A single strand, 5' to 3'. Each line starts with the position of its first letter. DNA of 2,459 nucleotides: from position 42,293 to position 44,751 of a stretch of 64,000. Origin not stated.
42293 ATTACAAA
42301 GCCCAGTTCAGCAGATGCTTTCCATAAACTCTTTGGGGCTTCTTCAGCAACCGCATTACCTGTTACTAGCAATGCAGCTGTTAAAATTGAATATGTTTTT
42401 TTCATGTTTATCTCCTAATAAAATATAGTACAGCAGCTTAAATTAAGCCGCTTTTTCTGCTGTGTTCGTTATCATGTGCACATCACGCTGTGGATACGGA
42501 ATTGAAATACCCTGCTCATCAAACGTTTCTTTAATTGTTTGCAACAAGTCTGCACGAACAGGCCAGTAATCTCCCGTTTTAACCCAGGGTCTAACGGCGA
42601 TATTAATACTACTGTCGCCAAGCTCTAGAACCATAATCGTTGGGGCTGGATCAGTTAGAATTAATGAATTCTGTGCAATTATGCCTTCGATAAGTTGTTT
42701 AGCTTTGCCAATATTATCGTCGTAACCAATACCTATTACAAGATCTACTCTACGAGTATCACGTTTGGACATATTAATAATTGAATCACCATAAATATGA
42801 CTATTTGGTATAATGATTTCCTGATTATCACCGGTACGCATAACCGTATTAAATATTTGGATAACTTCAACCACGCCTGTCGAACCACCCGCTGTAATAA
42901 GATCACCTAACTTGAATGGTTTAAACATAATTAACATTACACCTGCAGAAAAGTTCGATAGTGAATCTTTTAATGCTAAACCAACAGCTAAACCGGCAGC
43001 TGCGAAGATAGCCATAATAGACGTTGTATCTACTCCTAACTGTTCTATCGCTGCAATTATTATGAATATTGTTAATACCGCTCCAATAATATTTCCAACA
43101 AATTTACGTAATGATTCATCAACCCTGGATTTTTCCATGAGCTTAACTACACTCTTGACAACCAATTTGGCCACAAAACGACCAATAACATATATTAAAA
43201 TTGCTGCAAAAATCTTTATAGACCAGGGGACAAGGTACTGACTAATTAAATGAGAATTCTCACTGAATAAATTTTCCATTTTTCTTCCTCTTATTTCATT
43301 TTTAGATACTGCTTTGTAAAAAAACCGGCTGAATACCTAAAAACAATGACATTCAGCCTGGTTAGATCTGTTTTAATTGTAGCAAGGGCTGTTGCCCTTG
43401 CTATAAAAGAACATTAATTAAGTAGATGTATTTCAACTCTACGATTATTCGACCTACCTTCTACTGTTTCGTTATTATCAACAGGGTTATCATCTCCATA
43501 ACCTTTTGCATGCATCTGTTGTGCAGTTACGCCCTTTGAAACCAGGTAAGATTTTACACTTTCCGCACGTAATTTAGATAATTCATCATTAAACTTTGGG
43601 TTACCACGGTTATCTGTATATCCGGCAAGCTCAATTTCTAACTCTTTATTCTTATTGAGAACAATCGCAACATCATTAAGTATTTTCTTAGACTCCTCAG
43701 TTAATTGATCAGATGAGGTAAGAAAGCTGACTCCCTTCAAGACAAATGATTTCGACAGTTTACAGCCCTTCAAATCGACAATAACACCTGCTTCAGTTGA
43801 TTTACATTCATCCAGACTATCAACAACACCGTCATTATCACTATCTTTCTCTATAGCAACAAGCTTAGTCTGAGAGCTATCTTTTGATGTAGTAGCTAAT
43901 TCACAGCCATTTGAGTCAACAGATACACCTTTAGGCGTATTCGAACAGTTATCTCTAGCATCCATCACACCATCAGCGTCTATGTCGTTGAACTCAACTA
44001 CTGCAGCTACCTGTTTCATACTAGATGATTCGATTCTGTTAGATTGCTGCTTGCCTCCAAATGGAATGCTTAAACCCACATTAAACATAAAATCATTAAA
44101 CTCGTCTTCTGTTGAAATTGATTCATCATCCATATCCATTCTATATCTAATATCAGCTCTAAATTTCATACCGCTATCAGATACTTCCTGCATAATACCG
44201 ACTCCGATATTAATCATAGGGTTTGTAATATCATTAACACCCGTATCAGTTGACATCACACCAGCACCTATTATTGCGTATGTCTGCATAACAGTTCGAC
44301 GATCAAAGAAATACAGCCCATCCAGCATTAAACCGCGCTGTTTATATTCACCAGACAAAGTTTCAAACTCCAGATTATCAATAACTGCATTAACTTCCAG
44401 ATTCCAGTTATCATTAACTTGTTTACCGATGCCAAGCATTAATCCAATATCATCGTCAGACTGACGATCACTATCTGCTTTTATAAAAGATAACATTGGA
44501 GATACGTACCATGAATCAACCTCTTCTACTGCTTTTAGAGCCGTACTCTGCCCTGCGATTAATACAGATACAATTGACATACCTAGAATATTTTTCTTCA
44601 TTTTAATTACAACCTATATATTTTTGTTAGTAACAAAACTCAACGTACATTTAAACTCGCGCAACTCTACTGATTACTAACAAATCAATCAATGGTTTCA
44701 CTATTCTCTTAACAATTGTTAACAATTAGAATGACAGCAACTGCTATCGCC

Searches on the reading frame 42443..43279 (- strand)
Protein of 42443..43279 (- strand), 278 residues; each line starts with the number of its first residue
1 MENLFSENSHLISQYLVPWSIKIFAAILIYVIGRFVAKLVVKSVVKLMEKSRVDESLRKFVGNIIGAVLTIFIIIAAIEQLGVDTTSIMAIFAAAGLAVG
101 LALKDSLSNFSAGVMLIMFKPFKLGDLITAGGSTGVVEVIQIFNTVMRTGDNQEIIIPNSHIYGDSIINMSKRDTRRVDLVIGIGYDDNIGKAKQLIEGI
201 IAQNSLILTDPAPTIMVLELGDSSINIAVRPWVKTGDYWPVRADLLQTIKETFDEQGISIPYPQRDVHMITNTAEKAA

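Call 31: search_protein_families(library=pfam, proteins=[window:42443-43279:-], max_evalue=0.00001)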
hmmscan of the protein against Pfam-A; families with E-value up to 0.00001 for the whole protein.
window:42443-43279:- (278 aa): 4 families
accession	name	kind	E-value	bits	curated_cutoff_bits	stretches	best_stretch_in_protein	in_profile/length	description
PF21082.3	MS_channel_3rd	-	1.9e-19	70.3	21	1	178-260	1-88/88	Mechanosensitive ion channel MscS, C-terminal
PF00924.24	MS_channel_2nd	-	2.6e-19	69.5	20.2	1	105-172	1-68/68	Mechanosensitive ion channel, beta-domain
PF05552.17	MS_channel_1st_1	-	1.3e-09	38.2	22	1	16-55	10-49/50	Mechanosensitive ion channel, conserved TM helix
PF21088.3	MS_channel_1st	-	7.5e-06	26.3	23.1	1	67-104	5-42/42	Mechanosensitive ion channel, transmembrane helices 2/3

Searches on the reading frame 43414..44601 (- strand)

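Call 31: search_protein_families(library=pfam, proteins=[window:43414-44601:-], max_evalue=0.00001)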
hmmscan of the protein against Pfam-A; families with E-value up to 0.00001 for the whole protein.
window:43414-44601:- (395 aa): 3 families
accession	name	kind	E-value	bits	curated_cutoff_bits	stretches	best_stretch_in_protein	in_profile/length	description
PF00691.25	OmpA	-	2.5e-22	79.5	27.2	1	293-387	2-98/98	OmpA family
PF13505.12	OMP_b-brl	-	2.2e-09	38.2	28.7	1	14-177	5-173/175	Outer membrane protein beta-barrel domain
PF02412.23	TSP_3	-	5.8e-08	32.7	25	0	205-224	14-33/36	Thrombospondin type 3 repeat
